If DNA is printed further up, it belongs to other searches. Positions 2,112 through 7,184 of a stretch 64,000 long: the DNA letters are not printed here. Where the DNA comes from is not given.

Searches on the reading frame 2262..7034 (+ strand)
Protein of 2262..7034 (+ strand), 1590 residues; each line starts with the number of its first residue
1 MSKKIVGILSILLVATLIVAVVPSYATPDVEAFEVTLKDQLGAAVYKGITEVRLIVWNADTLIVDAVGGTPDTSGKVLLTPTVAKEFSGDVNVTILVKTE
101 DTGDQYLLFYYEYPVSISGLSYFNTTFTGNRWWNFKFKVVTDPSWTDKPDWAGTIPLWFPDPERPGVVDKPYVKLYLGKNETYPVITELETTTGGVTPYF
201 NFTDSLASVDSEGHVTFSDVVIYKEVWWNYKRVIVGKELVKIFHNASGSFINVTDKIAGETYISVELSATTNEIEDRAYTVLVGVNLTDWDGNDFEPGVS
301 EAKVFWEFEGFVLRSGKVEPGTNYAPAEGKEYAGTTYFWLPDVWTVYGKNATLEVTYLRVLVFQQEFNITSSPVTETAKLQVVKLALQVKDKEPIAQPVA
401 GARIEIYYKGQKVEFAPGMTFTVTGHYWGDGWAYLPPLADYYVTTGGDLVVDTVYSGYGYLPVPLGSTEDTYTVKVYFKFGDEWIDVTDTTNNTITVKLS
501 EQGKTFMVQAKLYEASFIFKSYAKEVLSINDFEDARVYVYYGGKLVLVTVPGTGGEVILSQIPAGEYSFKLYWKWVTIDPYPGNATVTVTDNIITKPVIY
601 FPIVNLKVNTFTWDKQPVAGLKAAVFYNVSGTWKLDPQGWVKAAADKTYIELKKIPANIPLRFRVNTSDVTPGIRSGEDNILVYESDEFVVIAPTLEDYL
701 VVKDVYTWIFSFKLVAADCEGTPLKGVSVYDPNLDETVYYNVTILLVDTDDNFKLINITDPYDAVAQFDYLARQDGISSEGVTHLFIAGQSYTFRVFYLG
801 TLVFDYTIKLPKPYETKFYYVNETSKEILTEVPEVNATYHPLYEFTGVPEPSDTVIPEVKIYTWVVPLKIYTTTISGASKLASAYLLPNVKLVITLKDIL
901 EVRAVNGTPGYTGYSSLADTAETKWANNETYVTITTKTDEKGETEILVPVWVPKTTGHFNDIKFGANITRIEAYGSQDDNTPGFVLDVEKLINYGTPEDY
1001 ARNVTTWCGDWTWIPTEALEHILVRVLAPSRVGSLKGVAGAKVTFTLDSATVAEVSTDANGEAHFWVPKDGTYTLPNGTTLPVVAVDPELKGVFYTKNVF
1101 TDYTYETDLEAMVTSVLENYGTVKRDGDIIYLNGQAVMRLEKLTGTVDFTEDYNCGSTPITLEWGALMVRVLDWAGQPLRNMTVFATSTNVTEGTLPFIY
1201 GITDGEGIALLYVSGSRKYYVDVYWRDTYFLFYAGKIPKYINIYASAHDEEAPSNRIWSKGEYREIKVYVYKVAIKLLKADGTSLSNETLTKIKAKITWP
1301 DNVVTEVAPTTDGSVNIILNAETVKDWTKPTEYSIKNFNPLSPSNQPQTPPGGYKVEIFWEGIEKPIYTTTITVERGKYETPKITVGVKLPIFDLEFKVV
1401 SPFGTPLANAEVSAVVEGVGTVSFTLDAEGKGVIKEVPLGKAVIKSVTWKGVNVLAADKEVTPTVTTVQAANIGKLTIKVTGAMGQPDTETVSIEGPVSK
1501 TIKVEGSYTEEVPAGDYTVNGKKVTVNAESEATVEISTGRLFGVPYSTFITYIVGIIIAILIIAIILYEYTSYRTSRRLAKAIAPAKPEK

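Call 68: search_protein_families(library=pfam, proteins=[window:2262-7034:+])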
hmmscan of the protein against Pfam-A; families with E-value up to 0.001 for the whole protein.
window:2262-7034:+ (1590 aa): 1 family
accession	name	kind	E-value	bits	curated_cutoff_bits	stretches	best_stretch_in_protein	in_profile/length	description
PF13620.12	CarboxypepD_reg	-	4.2e-06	27.4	32.3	0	1037-1075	13-52/82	Carboxypeptidase regulatory-like domain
